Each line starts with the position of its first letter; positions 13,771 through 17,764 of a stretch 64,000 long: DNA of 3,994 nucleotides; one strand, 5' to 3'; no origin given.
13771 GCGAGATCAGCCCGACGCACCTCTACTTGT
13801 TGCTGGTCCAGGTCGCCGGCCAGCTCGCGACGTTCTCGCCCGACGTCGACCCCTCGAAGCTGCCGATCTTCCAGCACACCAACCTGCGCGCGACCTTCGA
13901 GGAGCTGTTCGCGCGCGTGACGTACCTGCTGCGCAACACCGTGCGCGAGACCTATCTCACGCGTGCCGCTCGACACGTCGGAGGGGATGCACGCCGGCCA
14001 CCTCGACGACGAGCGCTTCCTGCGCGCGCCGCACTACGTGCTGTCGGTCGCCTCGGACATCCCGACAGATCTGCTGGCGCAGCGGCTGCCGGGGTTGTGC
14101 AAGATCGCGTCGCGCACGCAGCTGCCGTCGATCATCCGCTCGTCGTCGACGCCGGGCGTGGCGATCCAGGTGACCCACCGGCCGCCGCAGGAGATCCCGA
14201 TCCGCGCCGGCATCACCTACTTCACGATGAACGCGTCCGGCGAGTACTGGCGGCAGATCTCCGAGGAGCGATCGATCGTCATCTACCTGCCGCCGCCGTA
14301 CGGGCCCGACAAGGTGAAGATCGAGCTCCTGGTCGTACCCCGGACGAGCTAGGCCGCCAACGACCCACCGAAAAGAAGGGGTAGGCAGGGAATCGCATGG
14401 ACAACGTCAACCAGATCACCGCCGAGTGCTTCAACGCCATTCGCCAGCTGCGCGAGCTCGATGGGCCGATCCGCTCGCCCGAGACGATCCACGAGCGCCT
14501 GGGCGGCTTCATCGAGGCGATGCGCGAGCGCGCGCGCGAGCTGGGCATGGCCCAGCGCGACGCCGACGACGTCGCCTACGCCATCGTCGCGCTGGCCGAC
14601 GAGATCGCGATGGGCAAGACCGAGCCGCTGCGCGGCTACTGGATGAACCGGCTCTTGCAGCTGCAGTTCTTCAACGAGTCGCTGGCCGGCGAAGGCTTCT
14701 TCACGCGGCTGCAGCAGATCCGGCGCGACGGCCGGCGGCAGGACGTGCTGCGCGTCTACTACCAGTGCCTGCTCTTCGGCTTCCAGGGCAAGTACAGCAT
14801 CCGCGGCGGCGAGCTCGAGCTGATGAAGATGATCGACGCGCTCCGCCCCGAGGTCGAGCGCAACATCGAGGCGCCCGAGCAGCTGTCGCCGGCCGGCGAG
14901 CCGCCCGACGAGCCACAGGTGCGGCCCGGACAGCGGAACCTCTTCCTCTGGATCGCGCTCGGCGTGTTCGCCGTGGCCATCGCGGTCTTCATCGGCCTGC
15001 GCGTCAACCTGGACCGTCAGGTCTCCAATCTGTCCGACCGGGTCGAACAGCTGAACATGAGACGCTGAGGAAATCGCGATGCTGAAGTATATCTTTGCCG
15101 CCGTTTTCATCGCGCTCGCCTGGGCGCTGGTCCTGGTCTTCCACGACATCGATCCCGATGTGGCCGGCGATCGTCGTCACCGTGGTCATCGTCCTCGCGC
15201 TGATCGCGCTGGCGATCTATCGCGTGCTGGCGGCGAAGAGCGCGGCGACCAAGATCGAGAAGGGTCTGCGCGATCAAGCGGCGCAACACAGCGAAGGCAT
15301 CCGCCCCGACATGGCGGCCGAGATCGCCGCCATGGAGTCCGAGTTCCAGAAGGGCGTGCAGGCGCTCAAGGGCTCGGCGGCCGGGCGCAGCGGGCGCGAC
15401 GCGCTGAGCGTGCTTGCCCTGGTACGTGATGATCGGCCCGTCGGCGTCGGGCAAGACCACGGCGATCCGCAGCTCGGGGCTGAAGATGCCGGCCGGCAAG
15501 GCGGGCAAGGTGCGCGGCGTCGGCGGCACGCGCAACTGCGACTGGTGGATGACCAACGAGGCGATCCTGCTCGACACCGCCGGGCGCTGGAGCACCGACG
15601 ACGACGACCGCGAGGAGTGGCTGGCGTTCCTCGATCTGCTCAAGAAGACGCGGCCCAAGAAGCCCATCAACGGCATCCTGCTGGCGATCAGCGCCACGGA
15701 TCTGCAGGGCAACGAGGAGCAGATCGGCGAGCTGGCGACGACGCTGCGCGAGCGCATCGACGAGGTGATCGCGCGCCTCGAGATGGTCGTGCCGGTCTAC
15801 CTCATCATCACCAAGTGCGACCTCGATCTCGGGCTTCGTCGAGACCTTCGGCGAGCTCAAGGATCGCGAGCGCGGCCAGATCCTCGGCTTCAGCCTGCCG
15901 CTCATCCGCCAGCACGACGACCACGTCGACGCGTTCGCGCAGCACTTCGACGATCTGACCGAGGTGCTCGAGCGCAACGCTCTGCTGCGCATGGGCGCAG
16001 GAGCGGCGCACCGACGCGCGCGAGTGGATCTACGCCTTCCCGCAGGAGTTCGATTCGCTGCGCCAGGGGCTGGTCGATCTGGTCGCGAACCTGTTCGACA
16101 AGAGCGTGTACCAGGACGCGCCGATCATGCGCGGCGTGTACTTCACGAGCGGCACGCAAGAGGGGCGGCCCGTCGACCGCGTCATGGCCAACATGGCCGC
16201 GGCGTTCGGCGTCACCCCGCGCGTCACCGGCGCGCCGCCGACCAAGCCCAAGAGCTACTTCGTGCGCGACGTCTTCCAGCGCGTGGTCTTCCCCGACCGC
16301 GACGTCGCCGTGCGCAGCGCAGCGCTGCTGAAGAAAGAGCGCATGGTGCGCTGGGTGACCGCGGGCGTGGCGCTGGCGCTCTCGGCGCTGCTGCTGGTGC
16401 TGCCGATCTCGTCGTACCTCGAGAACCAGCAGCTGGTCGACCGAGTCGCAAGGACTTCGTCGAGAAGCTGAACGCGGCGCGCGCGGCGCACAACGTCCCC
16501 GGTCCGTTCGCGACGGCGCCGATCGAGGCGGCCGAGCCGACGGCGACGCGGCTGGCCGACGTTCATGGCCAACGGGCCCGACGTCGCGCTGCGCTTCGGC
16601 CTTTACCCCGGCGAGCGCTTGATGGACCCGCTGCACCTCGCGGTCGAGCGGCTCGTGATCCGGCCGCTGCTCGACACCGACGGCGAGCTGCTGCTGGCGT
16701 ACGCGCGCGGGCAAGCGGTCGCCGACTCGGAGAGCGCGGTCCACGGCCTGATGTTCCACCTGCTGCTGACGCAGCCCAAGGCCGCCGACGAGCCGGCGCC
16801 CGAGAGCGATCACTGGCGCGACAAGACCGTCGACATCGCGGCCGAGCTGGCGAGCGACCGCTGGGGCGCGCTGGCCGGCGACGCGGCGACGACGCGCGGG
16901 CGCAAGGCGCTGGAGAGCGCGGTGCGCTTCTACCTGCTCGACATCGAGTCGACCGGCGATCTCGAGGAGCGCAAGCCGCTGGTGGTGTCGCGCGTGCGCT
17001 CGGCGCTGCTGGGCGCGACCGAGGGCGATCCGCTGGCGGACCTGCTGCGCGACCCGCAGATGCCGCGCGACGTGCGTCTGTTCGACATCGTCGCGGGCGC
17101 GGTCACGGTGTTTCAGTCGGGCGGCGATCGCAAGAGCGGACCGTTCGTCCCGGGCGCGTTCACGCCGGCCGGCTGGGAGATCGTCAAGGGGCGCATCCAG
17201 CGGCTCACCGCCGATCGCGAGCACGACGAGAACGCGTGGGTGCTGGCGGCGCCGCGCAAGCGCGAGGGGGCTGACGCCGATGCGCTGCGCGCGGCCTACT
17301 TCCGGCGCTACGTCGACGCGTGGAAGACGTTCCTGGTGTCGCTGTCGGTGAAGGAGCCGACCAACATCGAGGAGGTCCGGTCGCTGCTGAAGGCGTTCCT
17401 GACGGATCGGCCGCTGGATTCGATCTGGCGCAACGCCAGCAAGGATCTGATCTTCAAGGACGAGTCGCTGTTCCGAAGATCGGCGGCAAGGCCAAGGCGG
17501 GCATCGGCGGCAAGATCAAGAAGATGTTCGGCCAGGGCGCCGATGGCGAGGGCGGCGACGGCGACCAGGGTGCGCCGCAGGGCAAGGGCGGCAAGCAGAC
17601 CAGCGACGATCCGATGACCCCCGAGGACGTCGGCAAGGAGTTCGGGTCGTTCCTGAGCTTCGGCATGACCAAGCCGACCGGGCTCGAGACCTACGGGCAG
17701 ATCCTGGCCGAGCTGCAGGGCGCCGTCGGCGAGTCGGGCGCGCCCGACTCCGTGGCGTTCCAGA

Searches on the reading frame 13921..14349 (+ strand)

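Call 74: search_protein_families(library=pfam, proteins=[window:13921-14349:+], max_evalue=0.001)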
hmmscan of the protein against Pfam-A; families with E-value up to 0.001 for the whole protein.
window:13921-14349:+ (143 aa): 1 family
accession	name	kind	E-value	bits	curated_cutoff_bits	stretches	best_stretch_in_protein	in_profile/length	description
PF05936.17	T6SS_VasE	-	3.8e-27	95.6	23.4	1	14-138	306-428/429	Bacterial Type VI secretion, VC_A0110, EvfL, ImpJ, VasE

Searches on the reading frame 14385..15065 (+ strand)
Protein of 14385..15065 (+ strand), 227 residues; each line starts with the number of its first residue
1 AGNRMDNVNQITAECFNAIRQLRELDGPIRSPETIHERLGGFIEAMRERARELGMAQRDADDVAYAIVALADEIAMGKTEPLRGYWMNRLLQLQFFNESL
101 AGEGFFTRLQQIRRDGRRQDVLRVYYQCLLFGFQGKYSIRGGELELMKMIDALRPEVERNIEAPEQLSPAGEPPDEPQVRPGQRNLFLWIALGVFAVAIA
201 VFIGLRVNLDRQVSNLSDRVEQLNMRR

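Call 74: search_protein_families(library=pfam, proteins=[window:14385-15065:+], max_evalue=0.001)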
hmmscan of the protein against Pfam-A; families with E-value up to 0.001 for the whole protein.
window:14385-15065:+ (227 aa): 1 family
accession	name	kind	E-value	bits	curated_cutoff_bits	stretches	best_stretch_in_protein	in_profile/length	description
PF09850.14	DotU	-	1e-43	149.8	27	1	13-206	7-203/205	Type VI secretion system protein DotU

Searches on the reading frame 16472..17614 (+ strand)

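Call 74: search_protein_families(library=pfam, proteins=[window:16472-17614:+], max_evalue=0.001)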
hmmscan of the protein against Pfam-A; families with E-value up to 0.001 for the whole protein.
window:16472-17614:+ (381 aa): 1 family
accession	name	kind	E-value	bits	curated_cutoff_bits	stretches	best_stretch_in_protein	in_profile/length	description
PF06761.17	IcmF-related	-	3.1e-20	73.3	27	1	34-323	19-304/308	Intracellular multiplication and human macrophage-killing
